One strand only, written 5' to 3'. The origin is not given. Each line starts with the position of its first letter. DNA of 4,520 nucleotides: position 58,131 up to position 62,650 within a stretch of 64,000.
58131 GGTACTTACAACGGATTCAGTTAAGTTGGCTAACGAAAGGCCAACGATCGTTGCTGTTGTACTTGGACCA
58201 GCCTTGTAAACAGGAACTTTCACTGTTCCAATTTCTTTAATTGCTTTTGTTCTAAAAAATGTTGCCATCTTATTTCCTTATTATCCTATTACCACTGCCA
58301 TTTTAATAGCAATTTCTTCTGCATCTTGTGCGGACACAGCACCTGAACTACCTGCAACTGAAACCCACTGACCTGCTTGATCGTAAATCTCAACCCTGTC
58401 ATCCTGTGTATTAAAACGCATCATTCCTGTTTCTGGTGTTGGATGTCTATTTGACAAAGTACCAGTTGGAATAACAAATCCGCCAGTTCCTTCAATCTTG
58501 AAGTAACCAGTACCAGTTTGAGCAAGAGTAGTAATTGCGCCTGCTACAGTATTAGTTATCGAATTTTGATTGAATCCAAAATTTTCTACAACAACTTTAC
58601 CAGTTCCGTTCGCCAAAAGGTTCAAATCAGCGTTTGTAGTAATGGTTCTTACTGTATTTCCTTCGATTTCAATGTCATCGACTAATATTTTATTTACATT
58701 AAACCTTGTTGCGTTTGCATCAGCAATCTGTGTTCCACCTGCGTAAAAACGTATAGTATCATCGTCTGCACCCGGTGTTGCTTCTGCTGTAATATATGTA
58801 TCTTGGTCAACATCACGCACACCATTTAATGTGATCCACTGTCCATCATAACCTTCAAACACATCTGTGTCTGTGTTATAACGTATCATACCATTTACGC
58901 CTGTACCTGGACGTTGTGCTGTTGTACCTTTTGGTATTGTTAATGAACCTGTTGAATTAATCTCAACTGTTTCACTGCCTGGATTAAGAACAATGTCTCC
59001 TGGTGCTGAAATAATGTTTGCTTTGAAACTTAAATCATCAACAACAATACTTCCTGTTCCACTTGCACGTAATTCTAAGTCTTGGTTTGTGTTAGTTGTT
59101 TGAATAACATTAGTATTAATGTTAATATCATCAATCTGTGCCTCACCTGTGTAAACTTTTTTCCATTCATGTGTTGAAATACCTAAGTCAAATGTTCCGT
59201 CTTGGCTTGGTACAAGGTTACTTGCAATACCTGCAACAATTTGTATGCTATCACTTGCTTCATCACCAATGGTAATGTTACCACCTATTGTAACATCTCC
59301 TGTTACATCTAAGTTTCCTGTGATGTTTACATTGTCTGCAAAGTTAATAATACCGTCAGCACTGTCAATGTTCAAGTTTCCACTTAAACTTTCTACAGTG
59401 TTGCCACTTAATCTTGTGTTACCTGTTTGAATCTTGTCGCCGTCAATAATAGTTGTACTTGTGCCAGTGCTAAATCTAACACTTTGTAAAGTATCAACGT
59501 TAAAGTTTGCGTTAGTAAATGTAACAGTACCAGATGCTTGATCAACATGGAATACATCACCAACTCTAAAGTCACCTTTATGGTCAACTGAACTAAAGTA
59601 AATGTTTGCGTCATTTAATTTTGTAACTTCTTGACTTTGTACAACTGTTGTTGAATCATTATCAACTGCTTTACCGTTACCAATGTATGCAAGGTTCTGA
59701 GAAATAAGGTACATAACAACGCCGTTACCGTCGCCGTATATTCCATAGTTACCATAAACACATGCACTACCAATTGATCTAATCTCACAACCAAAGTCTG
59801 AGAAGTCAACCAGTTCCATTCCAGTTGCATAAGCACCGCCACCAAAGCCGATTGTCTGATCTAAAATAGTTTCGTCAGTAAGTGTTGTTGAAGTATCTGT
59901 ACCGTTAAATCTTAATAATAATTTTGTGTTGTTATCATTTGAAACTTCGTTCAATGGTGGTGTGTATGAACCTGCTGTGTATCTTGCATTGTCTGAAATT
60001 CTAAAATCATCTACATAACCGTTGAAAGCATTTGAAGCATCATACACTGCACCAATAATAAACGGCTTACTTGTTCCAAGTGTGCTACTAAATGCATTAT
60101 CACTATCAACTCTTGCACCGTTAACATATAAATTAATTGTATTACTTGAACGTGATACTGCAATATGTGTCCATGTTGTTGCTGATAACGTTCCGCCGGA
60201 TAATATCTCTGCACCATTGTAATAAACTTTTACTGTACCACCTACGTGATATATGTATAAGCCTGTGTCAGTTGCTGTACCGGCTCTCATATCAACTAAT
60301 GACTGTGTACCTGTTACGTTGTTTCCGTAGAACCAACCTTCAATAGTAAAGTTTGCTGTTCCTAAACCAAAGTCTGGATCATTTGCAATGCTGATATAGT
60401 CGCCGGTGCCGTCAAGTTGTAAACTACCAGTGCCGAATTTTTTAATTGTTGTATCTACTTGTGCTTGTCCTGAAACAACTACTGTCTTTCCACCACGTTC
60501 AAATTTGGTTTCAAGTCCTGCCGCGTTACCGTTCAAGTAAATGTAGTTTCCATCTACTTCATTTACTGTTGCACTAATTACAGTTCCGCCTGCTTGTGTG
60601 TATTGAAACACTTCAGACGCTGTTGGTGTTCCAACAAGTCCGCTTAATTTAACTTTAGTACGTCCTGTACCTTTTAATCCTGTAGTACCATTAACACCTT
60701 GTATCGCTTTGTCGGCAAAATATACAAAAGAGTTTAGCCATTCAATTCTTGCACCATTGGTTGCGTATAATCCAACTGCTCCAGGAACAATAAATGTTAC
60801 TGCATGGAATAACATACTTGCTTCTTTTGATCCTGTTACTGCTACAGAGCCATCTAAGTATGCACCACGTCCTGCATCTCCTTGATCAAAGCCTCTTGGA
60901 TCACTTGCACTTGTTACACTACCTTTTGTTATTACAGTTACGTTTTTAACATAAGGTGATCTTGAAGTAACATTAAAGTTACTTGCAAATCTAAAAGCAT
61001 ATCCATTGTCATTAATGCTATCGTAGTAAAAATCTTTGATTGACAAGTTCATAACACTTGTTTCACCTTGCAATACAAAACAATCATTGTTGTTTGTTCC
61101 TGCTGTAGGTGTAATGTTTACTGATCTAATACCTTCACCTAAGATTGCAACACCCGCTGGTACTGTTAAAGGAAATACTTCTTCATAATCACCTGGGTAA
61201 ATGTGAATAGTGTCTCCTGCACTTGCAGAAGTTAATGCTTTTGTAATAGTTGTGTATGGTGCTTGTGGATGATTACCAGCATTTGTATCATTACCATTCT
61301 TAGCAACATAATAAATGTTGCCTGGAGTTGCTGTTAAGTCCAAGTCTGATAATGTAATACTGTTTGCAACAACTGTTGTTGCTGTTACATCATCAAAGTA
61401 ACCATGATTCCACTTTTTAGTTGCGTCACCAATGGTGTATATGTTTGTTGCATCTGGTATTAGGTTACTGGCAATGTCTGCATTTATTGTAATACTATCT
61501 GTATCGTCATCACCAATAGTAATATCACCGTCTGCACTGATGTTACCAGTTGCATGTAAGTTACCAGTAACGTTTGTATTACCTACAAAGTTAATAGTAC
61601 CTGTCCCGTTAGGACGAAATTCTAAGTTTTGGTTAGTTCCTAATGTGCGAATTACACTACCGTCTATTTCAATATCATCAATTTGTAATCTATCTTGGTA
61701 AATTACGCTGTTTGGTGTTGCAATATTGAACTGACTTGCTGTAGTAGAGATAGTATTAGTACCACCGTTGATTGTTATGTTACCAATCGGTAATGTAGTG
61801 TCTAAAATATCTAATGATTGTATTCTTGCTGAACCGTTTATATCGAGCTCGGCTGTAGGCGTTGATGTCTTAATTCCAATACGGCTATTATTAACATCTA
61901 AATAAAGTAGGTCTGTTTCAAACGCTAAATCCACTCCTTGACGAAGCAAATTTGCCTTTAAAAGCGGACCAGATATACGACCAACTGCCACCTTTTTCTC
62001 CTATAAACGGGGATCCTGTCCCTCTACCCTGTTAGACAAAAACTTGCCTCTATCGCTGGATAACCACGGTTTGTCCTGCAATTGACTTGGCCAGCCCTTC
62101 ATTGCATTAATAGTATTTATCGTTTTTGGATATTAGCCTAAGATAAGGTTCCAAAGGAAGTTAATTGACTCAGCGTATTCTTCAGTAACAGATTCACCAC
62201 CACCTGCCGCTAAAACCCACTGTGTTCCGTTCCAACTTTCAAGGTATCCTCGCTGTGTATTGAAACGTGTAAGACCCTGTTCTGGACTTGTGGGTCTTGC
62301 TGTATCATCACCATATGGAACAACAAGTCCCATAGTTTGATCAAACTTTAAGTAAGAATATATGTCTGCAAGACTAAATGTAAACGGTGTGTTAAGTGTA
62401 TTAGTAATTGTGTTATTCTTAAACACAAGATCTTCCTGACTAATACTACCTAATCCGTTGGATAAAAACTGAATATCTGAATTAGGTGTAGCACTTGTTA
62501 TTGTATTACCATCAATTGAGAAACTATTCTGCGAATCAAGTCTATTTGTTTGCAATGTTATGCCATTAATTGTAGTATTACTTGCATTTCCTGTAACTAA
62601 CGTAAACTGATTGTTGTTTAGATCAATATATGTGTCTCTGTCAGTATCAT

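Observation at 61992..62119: GC-rich, switch-like leader RNA between a late promoter and a fiber gene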

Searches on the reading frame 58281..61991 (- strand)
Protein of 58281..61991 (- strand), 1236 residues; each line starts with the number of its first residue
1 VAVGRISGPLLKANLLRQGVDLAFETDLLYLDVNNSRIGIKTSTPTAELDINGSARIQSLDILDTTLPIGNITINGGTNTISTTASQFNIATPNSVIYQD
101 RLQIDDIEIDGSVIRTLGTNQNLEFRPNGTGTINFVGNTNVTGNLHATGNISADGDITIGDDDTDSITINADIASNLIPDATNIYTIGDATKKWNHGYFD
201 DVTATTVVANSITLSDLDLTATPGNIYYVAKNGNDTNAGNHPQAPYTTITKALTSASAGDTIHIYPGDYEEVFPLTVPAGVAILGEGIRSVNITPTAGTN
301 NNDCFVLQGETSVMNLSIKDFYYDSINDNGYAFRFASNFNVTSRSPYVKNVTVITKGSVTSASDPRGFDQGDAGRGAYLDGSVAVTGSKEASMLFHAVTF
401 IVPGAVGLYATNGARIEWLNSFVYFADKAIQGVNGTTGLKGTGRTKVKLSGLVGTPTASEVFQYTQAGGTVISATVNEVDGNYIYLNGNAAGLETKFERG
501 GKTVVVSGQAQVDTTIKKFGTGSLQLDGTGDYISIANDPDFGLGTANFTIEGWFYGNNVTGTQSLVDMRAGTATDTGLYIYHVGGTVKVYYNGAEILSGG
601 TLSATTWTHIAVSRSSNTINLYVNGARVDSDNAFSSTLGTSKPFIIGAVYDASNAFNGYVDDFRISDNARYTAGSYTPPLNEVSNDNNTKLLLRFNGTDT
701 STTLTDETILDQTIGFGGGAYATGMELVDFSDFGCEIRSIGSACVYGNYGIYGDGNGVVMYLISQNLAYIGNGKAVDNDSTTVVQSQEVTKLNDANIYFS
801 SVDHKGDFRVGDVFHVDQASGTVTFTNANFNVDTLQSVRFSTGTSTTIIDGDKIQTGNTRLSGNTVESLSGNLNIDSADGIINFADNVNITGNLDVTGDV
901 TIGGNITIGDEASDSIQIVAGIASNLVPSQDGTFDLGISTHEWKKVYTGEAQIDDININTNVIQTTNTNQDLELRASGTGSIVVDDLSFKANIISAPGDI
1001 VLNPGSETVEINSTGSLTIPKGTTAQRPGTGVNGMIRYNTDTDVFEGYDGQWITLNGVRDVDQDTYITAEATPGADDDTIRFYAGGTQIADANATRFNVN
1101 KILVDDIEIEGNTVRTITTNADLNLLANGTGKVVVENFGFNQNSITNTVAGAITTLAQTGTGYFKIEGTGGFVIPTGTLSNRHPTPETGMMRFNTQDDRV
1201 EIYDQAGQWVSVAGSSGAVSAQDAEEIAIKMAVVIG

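Call 8: search_protein_families(library=phrogs, proteins=[window:58281-61991:-])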
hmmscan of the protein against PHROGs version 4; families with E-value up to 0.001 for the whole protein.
window:58281-61991:- (1236 aa): 19 families
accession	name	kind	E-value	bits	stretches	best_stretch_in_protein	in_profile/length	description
phrog_32294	-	tail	4.1e-188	628.4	3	473-904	396-830/2435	baseplate wedge subunit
phrog_13163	-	tail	1.6e-187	626.4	1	212-879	230-913/976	baseplate wedge subunit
phrog_1469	-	tail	1.8e-136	457.4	1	222-901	230-918/2607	baseplate wedge subunit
phrog_19601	-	tail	3.6e-122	410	1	222-896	349-1039/2043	baseplate wedge subunit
phrog_18802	-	head and packaging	7.3e-49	166.4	1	502-706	823-1027/3007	virion structural protein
phrog_701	-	head and packaging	5.9e-45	152.7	1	499-708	4038-4247/6136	virion structural protein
phrog_6005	-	head and packaging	4.4e-30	105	2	977-1101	1177-1304/1512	virion structural protein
phrog_3545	-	unknown function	2e-29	103.4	1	501-688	771-981/1115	-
phrog_24074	-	unknown function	1.1e-28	101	1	484-687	417-627/892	-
phrog_9851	-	tail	6e-20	71.7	2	223-362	316-450/1092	tail fiber protein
phrog_1325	-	unknown function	1e-19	72.2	2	993-1055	18-81/334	-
phrog_25721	-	unknown function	3.1e-18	66.9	2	998-1056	24-81/340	-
phrog_29838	-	unknown function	2.1e-15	57.7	2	1135-1221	6-89/343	-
phrog_5621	-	unknown function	2.5e-15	57.5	2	1007-1056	31-81/396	-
phrog_1417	-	unknown function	7.7e-14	52.7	2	1004-1050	51-97/464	-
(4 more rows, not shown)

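Call 9: search_protein_families(library=pfam, proteins=[window:58281-61991:-], max_evalue=0.01)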
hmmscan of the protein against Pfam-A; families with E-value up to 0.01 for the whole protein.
window:58281-61991:- (1236 aa): 3 families
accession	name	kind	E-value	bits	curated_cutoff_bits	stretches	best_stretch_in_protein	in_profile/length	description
PF13385.13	Laminin_G_3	-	3.5e-22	79.6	27.6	1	527-670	1-145/151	Concanavalin A-like lectin/glucanases superfamily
PF02210.31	Laminin_G_2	-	5.5e-05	24.1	22.9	1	584-667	27-125/126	Laminin G domain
PF03961.19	FapA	-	0.0034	17.5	31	1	129-171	12-53/272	Flagellar Assembly Protein A beta solenoid domain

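Call 25: find_homologous_proteins(query=window:58281-61991:-, region=1-400)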
Query window:58281-61991:-, residues 1-400 (400 aa): 3229 proteins with E <= 0.001 among 8000 candidates; the best 120 are listed.
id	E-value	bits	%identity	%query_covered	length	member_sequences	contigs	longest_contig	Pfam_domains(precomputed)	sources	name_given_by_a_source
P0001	4.9e-265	896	95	100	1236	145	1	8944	PF13385.14,PF02210.32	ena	-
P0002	5.3e-235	797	81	100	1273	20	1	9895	PF26696.1,PF13385.14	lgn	-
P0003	3.9e-232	788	80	100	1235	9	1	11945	PF07602.18,PF26696.1,PF13385.14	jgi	-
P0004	2.0e-231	786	80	100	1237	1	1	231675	PF07602.18,PF26696.1,PF13385.14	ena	-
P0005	2.9e-231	785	80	100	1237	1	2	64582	PF07602.18,PF26696.1,PF13385.14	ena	-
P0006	4.0e-231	785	80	100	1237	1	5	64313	PF07602.18,PF26696.1,PF13385.14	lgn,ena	-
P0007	5.5e-231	784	80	100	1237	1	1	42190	PF07602.18,PF26696.1,PF13385.14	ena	-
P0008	5.5e-231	784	80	100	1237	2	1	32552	PF07602.18,PF26696.1,PF13385.14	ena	-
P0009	1.4e-230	783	79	100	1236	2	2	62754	PF13385.14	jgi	-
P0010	2.9e-230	782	80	100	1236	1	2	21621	PF07602.18,PF26696.1,PF13385.14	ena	-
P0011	8.3e-230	780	79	100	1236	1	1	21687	PF07602.18,PF26696.1,PF13385.14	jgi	-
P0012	7.7e-229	777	79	100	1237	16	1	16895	PF07602.18,PF26696.1,PF13385.14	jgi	-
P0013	7.7e-229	777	79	100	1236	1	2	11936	PF07602.18,PF26696.1,PF13385.14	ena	-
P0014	3.8e-227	771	53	100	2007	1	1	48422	PF26696.1,PF13385.14,PF18412.7,PF01629.24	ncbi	-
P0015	9.5e-227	770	52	100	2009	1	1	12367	PF26696.1,PF13385.14,PF18412.7,PF01629.24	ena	-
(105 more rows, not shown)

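Call 71: search_solved_structures(query=window:58281-61991:-, max_evalue=0.01)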
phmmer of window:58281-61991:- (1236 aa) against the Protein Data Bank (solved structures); distinct sequences matched with E-value up to 0.01: 1.
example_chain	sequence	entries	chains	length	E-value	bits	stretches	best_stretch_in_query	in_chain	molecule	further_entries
4qvs_A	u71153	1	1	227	9.1e-08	33.2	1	519-669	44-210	S-layer domain-containing protein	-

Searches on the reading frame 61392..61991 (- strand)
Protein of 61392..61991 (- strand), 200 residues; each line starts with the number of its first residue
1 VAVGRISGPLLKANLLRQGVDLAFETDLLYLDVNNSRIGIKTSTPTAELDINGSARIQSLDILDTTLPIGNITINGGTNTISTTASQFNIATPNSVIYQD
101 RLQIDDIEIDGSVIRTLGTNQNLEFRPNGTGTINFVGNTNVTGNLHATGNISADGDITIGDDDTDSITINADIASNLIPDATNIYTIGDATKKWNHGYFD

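Call 11: find_related_loci(query=window:61392-61991:-, collection=viral_contigs, flank=3000)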
Query window:61392-61991:- (200 aa) in viral_contigs; peptide patterns used: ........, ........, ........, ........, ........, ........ (x = any residue, [..] = any of these).
91 stretches matched a pattern; 69 encode a relative of the query (tblastn E <= 1e-3); 69 distinct loci.
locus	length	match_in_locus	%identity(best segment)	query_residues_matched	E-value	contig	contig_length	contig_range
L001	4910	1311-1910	100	1-200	3e-128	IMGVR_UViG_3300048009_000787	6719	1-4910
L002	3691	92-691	100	1-200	2e-129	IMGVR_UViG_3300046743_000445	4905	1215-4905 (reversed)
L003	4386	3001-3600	89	1-200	2e-116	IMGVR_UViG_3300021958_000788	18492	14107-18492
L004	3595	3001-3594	90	1-198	7e-115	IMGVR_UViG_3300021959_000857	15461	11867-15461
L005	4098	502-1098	86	1-199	1e-112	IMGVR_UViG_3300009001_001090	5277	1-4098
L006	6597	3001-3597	86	1-199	5e-112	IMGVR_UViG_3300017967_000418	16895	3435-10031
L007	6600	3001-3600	95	1-200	1e-111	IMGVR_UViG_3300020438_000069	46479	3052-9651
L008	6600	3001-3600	95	1-200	2e-111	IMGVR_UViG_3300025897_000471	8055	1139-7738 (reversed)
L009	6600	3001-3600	95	1-200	6e-111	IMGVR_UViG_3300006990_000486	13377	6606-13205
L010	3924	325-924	95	1-200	3e-111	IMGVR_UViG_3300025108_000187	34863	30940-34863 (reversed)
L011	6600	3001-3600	95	1-200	6e-111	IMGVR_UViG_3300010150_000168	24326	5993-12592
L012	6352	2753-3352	84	1-200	2e-102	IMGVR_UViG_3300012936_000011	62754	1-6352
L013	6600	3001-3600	84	1-200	2e-102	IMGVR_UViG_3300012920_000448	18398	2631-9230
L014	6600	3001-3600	79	1-200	5e-101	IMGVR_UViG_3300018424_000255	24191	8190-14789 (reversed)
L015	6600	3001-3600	79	1-200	5e-101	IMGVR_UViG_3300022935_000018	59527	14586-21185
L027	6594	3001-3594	56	1-194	5e-63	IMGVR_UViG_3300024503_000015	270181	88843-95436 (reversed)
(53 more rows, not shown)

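Call 23: search_dna_similar(query=window:61392-61991:-, collection=phages, mode=protein, max_rows=40, rows=spread)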
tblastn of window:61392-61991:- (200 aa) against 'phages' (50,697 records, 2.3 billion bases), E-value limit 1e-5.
No match.

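Call 81: search_dna_similar(query=L027:3001-3900:+, collection=phages, mode=protein, max_rows=25)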
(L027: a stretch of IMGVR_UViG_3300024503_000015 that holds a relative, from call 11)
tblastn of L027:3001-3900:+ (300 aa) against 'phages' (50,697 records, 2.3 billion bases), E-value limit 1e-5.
Records with a match: 99; places in all: 127; records where one place covers at least 80% of the query: 0.
Best place of each record, by identity: <60% 99.
By first word of the organism name: Synechococcus 74; Prochlorococcus 10; Marine 7; Methylophilales 4; Pelagibacter 2; Roseobacter 1; Staphylococcus 1.
By host as written in the record: - 53; Synechococcus sp. 17; Synechococcus sp. WH 7803 5; Prochlorococcus sp. MED4 4; Methylophilales_sp._H5P1 4; Prochlorococcus MED4 2; Candidatus Pelagibacter ubique HTCC1062 2; Synechococcus sp. KCZYC6 2; and 7 more.
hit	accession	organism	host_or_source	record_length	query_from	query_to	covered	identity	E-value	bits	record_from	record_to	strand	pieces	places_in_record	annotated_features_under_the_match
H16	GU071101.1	Prochlorococcus phage P-HM1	Prochlorococcus sp. MED4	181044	212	300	30%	43.9%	4e-16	84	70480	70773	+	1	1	gp7: baseplate wedge initiator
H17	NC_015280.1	Prochlorococcus phage P-HM1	Prochlorococcus sp. MED4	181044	212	300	30%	43.9%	4e-16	84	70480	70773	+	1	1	gp7: baseplate wedge subunit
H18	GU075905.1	Prochlorococcus phage P-HM2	Prochlorococcus sp. MED4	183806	212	300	30%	43.9%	1e-15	83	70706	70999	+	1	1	gp7: baseplate wedge initiator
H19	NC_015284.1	Prochlorococcus phage P-HM2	Prochlorococcus sp. MED4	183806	212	300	30%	43.9%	1e-15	83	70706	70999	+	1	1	gp7: baseplate wedge subunit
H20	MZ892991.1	Roseobacter phage CRP-603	Rhodobacteraceae bacterium FZCC0012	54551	134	230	32%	37.1%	1e-6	56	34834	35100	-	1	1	putative tail fiber protein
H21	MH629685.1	Synechococcus virus S-PRM1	Synechococcus sp. WH 7803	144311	225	299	25%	46.7%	5e-6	54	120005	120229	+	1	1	endosialidase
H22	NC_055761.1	Synechococcus virus S-PRM1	Synechococcus sp. WH 7803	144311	225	299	25%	46.7%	5e-6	54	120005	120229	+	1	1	tail fiber protein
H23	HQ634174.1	Prochlorococcus phage MED4-213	Prochlorococcus MED4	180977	228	300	24%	46.3%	3e-15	82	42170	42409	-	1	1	hypothetical protein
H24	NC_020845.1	Prochlorococcus phage MED4-213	Prochlorococcus MED4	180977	228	300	24%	46.3%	3e-15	82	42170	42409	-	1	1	baseplate wedge subunit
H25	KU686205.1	Synechococcus phage S-CAM9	Synechococcus sp.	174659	225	299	25%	44.0%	2e-6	55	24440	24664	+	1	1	tail fiber protein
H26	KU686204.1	Synechococcus phage S-CAM9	Synechococcus sp.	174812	225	299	25%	44.0%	2e-6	55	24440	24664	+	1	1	tail fiber protein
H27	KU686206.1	Synechococcus phage S-CAM9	Synechococcus sp.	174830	225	299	25%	44.0%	2e-6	55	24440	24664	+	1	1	tail fiber protein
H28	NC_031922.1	Synechococcus phage S-CAM9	Synechococcus sp.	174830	225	299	25%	44.0%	2e-6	55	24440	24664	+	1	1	tail fiber protein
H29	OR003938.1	Synechococcus phage DSL-LC03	Synechococcus sp.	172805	228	300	24%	45.2%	1e-9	65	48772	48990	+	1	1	hypothetical protein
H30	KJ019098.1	Synechococcus phage ACG-2014f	-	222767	225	300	25%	42.3%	6e-12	72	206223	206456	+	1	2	baseplate wedge initiator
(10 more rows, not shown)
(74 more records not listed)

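Call 82: get_annotated_region(hit=H16, flank=7000)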
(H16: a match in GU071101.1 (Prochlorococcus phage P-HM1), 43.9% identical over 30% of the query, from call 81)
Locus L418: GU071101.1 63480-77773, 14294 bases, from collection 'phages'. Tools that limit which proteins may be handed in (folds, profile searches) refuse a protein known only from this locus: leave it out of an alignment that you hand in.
description: Prochlorococcus phage P-HM1, complete genome.
organism: Prochlorococcus phage P-HM1 (NCBI taxid 445700)
taxonomy: Viruses; Duplodnaviria; Heunggongvirae; Uroviricota; Caudoviricetes; Eurybiavirus; Eurybiavirus PHM2
host: Prochlorococcus sp. MED4; source: -; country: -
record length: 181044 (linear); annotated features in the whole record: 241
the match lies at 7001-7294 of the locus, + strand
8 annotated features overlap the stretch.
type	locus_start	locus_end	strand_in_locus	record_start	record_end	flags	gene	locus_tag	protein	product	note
CDS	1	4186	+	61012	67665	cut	-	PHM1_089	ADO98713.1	VrlC protein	T4-LIKE GC: 400; similar to Synechococcus phage S-SM1 protein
CDS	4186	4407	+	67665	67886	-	-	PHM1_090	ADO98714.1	hypothetical protein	T4-LIKE GC: 112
CDS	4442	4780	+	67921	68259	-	-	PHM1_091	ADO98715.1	hypothetical protein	T4-LIKE GC: 211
CDS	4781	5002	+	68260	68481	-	-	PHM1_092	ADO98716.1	YadA domain-containing protein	T4-LIKE GC: 508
CDS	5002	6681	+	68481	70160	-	-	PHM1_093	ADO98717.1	hypothetical protein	T4-LIKE GC: 509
CDS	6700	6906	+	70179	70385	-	-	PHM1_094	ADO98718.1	hypothetical protein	T4-LIKE GC: 510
CDS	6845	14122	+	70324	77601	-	gp7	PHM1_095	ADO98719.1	baseplate wedge initiator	T4-LIKE GC: 511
CDS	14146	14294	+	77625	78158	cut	-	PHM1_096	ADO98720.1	virion structural protein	T4-LIKE GC: 512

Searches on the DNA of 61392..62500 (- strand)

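Call 4: search_rna_families(source=window, start=61700, end=62500, threshold=evalue, max_evalue=10, show_alignments=3)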
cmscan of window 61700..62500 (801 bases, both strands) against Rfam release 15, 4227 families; matches with E-value up to 10: 2.
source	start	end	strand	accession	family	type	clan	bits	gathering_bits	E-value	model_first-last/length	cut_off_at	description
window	62368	62486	+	RF02417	VR-RNA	Gene; sRNA;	-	17.9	100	0.23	1-397/397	no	VR-RNA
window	62180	62255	-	RF00571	SNORD65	Gene; snRNA; snoRNA; CD-box;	CL00057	15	41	2.3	1-73/73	no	Small nucleolar RNA SNORD65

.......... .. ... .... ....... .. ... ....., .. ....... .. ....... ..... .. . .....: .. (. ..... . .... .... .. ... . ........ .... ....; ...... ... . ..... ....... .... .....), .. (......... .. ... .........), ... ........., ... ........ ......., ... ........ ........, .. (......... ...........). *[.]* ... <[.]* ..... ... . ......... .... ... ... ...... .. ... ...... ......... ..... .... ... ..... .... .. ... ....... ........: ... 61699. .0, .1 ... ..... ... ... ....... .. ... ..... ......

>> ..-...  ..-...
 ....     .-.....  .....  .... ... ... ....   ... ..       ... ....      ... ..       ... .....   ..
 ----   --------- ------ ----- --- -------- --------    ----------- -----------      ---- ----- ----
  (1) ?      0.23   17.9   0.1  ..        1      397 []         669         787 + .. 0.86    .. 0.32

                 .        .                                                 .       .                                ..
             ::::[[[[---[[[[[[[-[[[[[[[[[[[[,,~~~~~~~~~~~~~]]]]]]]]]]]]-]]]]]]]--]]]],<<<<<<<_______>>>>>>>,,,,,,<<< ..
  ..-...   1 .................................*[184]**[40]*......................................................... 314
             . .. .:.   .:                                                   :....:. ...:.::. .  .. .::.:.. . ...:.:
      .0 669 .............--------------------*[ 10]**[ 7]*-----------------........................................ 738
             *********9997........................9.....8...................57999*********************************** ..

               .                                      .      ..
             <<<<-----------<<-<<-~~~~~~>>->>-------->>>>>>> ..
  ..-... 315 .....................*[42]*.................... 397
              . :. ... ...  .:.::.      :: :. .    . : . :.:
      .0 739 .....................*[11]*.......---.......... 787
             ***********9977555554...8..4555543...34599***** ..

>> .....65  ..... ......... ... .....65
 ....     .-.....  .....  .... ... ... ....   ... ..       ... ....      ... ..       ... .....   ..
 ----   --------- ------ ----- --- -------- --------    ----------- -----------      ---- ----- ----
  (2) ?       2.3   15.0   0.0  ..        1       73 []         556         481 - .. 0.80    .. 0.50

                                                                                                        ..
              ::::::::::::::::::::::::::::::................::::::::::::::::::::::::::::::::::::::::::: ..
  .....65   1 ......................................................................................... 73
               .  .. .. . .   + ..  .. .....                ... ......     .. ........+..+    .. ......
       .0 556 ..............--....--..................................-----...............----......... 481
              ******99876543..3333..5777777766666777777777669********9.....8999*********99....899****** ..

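Call 6: search_dna_similar(query=window:61700-62500:-, collection=phages, mode=distant, max_rows=40)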
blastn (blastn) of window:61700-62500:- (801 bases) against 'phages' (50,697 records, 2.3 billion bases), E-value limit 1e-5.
No match.

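Call 15: search_rna_families(sources=[L004, L012, L014, L018, L027, L037, L042, L045, L054, L055], threshold=evalue, max_evalue=1)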
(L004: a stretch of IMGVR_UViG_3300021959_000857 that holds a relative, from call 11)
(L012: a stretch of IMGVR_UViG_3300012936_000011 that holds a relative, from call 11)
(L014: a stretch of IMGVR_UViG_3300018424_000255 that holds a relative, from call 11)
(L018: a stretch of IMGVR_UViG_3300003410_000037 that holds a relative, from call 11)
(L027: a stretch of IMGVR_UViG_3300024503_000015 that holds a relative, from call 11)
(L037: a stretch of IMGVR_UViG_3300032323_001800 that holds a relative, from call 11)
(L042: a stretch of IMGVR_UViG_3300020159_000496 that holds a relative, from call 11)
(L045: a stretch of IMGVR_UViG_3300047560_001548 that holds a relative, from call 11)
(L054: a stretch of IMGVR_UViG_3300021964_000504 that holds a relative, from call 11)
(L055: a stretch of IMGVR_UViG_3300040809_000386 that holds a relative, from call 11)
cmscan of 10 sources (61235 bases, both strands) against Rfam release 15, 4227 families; matches with E-value up to 1: 2.
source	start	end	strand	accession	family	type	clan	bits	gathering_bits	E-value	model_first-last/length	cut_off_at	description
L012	4962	5046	-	RF01189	sn1502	Gene; snRNA; snoRNA; CD-box;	-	30.4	60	0.017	1-87/87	no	Small nucleolar RNA sn1502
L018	1470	1555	-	RF02706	TeloSII_ncR30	Gene; sRNA;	-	24.3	86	0.23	1-226/226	no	TeloSII non coding RNA 30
